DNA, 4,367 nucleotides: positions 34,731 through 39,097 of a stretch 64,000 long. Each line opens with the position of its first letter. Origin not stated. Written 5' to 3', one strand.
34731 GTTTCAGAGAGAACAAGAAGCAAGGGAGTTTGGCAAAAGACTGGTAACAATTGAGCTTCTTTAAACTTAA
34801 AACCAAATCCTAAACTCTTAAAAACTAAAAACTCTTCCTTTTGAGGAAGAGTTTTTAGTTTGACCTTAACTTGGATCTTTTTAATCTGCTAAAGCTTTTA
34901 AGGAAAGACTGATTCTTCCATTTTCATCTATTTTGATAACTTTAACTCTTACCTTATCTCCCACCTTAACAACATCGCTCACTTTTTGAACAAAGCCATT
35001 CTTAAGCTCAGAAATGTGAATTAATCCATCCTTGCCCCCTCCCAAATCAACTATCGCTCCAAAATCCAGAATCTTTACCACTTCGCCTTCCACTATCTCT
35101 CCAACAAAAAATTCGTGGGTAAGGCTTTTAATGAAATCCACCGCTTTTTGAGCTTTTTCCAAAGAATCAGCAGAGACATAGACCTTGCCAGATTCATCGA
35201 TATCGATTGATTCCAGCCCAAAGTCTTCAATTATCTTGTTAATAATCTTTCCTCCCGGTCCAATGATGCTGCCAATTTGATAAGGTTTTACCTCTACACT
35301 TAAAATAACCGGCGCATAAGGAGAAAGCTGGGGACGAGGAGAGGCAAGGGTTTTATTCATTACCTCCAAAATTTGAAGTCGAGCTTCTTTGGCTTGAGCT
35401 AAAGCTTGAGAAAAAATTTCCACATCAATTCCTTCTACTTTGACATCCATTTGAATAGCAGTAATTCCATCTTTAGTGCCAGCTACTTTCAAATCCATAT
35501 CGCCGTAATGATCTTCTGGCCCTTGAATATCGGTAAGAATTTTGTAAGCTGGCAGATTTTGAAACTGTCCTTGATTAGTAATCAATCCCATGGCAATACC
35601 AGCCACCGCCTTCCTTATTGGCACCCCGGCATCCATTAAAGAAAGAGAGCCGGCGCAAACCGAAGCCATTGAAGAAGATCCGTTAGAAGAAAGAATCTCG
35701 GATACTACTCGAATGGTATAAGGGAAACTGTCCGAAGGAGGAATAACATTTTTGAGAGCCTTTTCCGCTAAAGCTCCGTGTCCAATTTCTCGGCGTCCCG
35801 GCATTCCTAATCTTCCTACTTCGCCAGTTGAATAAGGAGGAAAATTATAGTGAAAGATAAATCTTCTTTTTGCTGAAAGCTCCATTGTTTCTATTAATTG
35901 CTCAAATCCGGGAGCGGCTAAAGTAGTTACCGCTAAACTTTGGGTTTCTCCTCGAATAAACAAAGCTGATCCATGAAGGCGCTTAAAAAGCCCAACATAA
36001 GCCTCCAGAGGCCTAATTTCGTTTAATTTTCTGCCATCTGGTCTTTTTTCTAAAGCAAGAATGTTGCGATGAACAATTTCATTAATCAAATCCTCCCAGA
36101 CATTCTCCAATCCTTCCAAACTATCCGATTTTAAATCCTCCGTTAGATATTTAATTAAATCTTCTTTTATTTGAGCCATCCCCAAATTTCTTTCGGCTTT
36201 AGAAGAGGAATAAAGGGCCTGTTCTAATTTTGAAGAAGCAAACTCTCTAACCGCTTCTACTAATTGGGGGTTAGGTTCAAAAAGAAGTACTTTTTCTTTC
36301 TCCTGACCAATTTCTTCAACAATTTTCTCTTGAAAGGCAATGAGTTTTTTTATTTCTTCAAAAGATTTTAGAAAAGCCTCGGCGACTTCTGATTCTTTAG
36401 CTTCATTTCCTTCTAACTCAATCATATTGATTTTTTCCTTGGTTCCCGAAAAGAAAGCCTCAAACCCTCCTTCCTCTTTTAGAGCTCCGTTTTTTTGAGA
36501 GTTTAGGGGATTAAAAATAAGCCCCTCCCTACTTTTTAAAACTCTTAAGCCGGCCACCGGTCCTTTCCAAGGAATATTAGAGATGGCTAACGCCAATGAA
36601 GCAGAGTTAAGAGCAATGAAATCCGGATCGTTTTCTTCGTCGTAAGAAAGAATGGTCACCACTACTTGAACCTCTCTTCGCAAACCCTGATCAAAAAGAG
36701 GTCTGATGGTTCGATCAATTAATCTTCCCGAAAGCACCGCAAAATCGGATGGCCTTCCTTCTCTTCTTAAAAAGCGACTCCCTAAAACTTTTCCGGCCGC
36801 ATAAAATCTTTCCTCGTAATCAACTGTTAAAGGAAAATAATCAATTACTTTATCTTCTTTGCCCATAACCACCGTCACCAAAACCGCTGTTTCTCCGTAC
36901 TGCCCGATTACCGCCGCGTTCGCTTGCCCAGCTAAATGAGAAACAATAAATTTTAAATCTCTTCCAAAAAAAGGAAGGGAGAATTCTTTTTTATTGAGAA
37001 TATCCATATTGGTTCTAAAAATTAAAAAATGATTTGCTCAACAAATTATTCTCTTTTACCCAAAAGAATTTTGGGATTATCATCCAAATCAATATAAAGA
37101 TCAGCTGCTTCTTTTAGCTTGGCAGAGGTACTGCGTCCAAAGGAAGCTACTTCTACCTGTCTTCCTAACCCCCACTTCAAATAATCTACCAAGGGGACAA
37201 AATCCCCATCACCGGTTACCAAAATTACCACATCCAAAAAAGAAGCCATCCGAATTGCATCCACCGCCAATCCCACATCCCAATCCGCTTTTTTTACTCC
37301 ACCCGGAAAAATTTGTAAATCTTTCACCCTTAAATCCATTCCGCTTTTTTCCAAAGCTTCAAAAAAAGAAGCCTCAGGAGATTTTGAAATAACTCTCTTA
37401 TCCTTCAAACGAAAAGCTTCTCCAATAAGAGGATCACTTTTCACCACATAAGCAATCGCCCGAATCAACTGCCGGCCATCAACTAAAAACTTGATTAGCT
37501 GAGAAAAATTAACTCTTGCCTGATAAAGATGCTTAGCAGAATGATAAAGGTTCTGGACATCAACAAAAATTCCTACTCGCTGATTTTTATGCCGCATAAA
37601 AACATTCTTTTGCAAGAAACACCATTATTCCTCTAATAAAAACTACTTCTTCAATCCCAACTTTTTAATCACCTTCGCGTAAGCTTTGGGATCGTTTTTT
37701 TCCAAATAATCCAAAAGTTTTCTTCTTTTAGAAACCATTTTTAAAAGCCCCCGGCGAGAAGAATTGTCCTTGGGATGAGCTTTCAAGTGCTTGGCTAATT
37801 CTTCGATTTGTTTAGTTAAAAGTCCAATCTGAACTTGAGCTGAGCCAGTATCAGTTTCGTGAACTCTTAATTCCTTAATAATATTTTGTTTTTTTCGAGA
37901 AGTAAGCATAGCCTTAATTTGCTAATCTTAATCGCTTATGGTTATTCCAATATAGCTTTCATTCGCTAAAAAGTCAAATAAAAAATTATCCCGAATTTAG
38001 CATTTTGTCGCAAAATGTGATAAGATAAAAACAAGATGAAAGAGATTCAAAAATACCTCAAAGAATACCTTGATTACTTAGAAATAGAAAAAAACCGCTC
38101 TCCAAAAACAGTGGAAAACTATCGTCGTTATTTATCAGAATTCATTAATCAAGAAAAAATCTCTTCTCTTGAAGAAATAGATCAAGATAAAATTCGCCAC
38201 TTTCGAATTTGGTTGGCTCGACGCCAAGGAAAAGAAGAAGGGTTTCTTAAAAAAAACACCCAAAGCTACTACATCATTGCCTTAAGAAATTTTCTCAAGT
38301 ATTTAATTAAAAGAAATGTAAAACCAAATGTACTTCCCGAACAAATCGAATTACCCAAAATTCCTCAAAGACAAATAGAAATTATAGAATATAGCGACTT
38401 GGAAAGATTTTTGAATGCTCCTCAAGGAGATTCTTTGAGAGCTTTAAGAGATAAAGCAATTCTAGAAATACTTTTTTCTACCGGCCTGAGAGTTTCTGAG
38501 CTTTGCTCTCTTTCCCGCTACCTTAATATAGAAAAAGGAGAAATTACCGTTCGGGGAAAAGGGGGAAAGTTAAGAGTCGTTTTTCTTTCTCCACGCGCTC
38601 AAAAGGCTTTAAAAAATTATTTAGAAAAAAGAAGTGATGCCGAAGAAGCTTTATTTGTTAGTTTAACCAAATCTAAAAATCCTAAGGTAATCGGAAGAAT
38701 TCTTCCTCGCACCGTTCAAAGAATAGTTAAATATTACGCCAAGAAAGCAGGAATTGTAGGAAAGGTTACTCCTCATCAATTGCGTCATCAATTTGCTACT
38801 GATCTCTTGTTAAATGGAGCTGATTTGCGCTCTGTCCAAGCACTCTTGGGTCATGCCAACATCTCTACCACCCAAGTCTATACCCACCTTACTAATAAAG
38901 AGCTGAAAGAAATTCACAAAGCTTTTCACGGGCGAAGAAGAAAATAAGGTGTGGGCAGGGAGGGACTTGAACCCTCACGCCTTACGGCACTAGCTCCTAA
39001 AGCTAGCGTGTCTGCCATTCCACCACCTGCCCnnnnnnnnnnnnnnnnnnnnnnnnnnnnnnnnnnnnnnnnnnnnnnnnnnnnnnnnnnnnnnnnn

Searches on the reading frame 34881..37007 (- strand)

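Call 17: search_protein_families(library=pfam, proteins=[window:34881-37007:-])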
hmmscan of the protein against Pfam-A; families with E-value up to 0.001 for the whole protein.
window:34881-37007:- (708 aa): 5 families
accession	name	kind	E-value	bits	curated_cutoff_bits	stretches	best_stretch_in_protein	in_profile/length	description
PF01138.27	RNase_PH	-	9.6e-51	172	25.5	2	330-463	1-130/130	3' exoribonuclease family, domain 1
PF00575.29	S1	-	7e-21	74.8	22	1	632-704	1-74/74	S1 RNA binding domain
PF03726.19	PNPase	-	3.7e-11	43.8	24.6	1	249-327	2-81/81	Polyribonucleotide nucleotidyltransferase, RNA binding domain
PF00013.35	KH_1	-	1e-07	32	21.5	1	570-627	3-65/66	KH domain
PF03725.20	RNase_PH_C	-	7.5e-07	29.5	20.8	1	467-542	2-67/67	3' exoribonuclease family, domain 2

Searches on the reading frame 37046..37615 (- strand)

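Call 17: search_protein_families(library=pfam, proteins=[window:37046-37615:-])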
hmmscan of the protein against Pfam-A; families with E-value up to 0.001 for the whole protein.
window:37046-37615:- (189 aa): 1 family
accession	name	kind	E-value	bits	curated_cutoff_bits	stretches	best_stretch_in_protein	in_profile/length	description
PF01936.24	NYN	-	3.6e-30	105.8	24.2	1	13-178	1-145/145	NYN domain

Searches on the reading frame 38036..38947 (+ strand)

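Call 17: search_protein_families(library=pfam, proteins=[window:38036-38947:+])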
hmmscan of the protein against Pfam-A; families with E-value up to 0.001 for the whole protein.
window:38036-38947:+ (303 aa): 4 families
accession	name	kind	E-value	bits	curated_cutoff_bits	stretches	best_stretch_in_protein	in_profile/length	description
PF00589.27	Phage_integrase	-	1.2e-42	146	27.1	1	118-288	4-171/172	Phage integrase family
PF02899.23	Phage_int_SAM_1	-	7.2e-16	58.7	22.3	1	8-93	1-82/83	Phage integrase, N-terminal SAM-like domain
PF13102.12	Phage_int_SAM_5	-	7.8e-08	33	22.3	1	6-95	4-87/98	Phage integrase SAM-like domain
PF13495.12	Phage_int_SAM_4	-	2e-05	25.3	27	1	9-95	3-83/85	Phage integrase, N-terminal SAM-like domain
